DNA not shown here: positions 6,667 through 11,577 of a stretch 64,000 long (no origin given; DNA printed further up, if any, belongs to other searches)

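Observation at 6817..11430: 1537-aa giant acidic coiled-coil protein with glycine-rich membrane hairpins and internal repeats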

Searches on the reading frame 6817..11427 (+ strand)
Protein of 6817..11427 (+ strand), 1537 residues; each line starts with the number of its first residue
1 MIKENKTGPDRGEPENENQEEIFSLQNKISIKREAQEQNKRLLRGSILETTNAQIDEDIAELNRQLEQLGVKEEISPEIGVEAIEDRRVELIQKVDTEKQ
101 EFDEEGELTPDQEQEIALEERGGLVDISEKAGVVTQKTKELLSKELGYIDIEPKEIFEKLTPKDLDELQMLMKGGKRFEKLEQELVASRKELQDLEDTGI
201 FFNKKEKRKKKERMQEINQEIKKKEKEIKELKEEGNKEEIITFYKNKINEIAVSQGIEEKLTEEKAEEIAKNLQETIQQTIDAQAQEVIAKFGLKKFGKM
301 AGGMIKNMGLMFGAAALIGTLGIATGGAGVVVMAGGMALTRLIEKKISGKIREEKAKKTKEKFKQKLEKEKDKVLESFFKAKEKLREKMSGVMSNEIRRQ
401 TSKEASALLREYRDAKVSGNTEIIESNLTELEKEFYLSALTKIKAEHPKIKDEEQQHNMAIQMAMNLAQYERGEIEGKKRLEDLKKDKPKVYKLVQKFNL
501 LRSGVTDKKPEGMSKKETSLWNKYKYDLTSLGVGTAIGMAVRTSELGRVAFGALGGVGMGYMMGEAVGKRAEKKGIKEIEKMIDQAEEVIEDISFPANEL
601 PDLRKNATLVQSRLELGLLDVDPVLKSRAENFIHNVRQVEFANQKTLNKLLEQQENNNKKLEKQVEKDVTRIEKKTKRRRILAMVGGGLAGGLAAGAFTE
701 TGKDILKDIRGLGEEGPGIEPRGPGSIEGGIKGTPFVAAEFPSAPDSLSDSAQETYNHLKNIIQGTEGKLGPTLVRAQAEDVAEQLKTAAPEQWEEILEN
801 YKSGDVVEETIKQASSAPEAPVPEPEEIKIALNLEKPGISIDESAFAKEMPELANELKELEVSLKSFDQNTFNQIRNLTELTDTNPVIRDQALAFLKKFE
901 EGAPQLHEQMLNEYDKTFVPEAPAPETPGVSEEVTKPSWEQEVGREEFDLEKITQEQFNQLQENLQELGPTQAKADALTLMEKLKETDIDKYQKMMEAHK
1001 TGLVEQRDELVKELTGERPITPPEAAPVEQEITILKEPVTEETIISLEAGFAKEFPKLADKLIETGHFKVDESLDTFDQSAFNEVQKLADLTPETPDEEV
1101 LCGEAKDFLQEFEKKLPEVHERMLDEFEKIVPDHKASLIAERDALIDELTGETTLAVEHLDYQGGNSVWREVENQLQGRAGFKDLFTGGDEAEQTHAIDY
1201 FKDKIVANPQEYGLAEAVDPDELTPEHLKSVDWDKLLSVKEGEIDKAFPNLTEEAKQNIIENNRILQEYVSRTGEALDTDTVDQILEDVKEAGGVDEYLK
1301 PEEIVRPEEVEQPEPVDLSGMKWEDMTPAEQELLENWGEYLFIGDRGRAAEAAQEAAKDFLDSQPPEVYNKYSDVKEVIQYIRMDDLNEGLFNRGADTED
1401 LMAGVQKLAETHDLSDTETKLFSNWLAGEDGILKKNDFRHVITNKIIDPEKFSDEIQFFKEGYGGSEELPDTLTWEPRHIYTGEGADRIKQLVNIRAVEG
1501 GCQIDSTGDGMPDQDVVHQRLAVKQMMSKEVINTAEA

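Call 3: search_protein_families(library=pfam, proteins=[window:6817-11427:+], max_evalue=1)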
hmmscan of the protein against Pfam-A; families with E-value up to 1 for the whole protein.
window:6817-11427:+ (1537 aa): 0 families

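Call 4: search_protein_families(library=ncbifam, proteins=[window:6817-11427:+], max_evalue=1)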
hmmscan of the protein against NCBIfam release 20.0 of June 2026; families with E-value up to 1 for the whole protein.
window:6817-11427:+ (1537 aa): 3 families
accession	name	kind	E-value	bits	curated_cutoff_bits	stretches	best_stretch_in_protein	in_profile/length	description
TIGR00329.1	gcp_kae1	subfamily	0.011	15.1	207.8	1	241-310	212-274/305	tRNA (adenosine(37)-N6)-threonylcarbamoyltransferase complex transferase subunit TsaD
NF041042.1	FslE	exception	0.017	13.7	800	1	205-286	34-113/505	rhizoferrin import outer membrane protein FslE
NF041621.1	MXAN_5187_C_dom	domain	0.16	12.4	30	1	373-418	8-53/70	MXAN_5187 C-terminal domain-containing protein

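Call 9: find_homologous_proteins(query=window:6817-11427:+)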
Query window:6817-11427:+ (1537 aa): 8 proteins with E <= 0.001 among 8000 candidates.
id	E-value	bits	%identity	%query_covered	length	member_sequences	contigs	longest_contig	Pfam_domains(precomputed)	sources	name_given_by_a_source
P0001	0.0e+0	3332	100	100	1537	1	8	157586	-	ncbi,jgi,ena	-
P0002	0.0e+0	1043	68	38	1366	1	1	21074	-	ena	-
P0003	6.8e-242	825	56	42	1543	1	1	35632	-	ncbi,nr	ncbi:hypothetical protein MYX06_02815 [Patescibacteria group bacterium AH-259-L05]|nr:hypothetical p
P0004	4.1e-225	769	57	44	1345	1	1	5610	-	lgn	-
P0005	3.4e-213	730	57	41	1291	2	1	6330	-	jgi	-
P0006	3.4e-196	673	51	45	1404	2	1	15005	-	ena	-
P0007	1.6e-137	479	44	43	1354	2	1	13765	-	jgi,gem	-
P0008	2.2e-89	319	40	31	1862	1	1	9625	-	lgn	-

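Call 11: find_encoding_contigs(protein=P0003, flank=8000, max_places=2)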
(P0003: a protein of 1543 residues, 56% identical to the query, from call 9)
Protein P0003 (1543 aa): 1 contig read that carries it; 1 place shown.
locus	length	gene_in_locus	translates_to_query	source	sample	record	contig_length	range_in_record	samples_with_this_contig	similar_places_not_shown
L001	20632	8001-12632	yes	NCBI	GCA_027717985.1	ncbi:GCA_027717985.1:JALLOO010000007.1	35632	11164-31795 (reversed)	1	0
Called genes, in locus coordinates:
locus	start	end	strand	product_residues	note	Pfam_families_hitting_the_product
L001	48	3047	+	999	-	PF00580:UvrD-helicase, PF01443:Viral_helicase1 (faint), PF13245:AAA_19, PF13604:AAA_30 (faint), PF13361:UvrD_C, PF13538:UvrD_C_2 (faint), PF12705:PDDEXK_1, PF01930:Cas_Cas4 (weak)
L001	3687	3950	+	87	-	-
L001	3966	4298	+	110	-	-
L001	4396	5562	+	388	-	PF01145:Band_7 (weak)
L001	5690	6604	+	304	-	PF12762:DDE_Tnp_IS1595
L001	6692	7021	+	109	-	PF18908:DUF5663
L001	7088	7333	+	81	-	-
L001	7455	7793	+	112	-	PF18908:DUF5663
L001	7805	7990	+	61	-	-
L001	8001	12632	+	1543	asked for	-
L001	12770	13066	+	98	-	-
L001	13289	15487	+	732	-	PF02518:HATPase_c, PF00204:DNA_gyraseB, PF01751:Toprim, PF00986:DNA_gyraseB_C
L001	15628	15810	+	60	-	PF00584:SecE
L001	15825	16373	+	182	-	PF02357:NusG, PF00467:KOW (weak)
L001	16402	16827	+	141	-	PF03946:Ribosomal_L11_N, PF00298:Ribosomal_L11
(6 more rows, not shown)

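Call 12: find_encoding_contigs(protein=P0002, flank=8000, max_places=2)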
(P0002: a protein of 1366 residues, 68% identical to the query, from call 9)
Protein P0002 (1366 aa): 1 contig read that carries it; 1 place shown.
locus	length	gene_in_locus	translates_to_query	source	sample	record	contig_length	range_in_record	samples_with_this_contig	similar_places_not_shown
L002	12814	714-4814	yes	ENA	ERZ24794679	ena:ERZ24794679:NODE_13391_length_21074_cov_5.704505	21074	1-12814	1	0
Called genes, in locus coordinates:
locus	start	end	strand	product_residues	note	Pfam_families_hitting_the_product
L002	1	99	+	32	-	?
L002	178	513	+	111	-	PF18908:DUF5663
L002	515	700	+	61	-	-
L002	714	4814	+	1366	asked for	-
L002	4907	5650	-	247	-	-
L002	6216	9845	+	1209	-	PF02518:HATPase_c, PF00204:DNA_gyraseB, PF01751:Toprim, PF14890:Intein_splicing, PF12844:HTH_19 (weak), PF00986:DNA_gyraseB_C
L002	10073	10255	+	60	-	PF00584:SecE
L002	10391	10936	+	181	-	PF02357:NusG, PF00467:KOW (weak)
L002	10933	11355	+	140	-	PF03946:Ribosomal_L11_N, PF00298:Ribosomal_L11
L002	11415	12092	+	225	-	PF00687:Ribosomal_L1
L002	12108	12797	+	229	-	PF02223:Thymidylate_kin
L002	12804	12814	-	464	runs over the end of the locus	PF01406:tRNA-synt_1e, PF09334:tRNA-synt_1g (weak)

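Call 13: find_encoding_contigs(protein=P0007, flank=8000, max_places=2)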
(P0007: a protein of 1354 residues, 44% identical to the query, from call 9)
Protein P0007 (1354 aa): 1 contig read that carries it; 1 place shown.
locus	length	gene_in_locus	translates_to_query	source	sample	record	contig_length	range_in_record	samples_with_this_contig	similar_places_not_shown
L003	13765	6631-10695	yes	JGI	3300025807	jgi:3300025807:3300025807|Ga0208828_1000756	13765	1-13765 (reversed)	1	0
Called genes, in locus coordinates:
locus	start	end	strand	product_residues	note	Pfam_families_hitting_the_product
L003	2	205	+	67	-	?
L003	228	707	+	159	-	PF02075:RuvC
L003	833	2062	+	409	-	PF07478:Dala_Dala_lig_C (faint)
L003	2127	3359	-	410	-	PF23473:LysM3_LYK4_5 (faint), PF01476:LysM, PF05257:CHAP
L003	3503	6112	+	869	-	PF00133:tRNA-synt_1, PF01406:tRNA-synt_1e (faint), PF09334:tRNA-synt_1g, PF13603:tRNA-synt_1_2, PF00133:tRNA-synt_1, PF08264:Anticodon_1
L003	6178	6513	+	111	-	PF18908:DUF5663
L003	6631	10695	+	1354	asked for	-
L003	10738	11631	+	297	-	PF00398:RrnaAD, PF13649:Methyltransf_25 (faint)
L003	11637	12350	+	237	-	PF18884:TSP3_bac (weak)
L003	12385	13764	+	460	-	?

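Call 19: search_protein_families(library=phrogs, proteins=[window:6817-11427:+], max_evalue=0.1)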
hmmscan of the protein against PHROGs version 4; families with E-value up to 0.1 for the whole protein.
window:6817-11427:+ (1537 aa): 0 families

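Call 26: find_encoding_contigs(protein=P0008, flank=8000, max_places=2)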
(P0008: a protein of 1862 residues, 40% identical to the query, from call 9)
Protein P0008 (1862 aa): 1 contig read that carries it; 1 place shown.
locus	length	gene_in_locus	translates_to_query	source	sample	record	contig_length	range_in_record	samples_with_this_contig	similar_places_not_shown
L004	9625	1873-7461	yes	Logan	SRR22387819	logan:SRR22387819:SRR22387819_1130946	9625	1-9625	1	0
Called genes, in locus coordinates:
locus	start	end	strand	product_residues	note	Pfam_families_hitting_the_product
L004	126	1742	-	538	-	-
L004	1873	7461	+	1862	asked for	-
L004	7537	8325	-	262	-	-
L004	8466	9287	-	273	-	-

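Call 27: find_encoding_contigs(protein=P0006, flank=8000, max_places=2)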
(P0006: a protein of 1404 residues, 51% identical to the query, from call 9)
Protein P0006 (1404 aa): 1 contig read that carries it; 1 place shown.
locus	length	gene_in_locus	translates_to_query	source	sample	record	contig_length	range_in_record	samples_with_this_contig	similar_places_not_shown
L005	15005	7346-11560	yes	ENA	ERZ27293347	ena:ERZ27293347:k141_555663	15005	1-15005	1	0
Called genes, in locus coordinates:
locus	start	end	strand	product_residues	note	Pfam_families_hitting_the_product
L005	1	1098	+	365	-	?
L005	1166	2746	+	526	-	PF01676:Metalloenzyme, PF06415:iPGM_N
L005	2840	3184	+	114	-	PF02482:Ribosomal_S30AE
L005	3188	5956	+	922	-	PF07517:SecA_DEAD, PF01043:SecA_PP_bind, PF21090:P-loop_SecA, PF07516:SecA_SW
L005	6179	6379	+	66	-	-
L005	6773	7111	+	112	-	PF18908:DUF5663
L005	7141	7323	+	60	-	-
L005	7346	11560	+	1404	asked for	-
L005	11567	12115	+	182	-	-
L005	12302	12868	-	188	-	-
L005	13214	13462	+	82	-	-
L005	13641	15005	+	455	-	?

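Call 69: search_protein_families(library=padloc, proteins=[window:6817-11427:+], max_evalue=0.1)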
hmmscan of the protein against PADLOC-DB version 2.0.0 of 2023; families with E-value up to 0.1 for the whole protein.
window:6817-11427:+ (1537 aa): 0 families

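Call 77: find_encoding_contigs(protein=P0001, flank=1000, max_places=8)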
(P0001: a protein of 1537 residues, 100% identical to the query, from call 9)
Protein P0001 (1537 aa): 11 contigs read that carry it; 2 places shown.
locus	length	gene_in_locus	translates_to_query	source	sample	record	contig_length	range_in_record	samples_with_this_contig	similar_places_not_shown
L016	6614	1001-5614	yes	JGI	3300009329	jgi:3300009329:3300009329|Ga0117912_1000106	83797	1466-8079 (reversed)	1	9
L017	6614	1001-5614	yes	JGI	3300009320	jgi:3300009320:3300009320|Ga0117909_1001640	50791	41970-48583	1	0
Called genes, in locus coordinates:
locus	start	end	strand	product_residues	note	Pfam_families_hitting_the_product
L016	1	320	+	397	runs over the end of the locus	PF00091:Tubulin, PF12327:FtsZ_C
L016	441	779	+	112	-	PF18908:DUF5663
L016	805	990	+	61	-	-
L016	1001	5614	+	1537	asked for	-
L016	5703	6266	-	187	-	-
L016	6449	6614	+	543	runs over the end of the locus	?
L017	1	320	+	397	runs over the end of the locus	PF00091:Tubulin, PF12327:FtsZ_C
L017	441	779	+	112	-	PF18908:DUF5663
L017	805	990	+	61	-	-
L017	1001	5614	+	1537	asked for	-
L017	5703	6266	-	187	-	-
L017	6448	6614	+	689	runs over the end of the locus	PF02518:HATPase_c, PF00204:DNA_gyraseB, PF01751:Toprim, PF00986:DNA_gyraseB_C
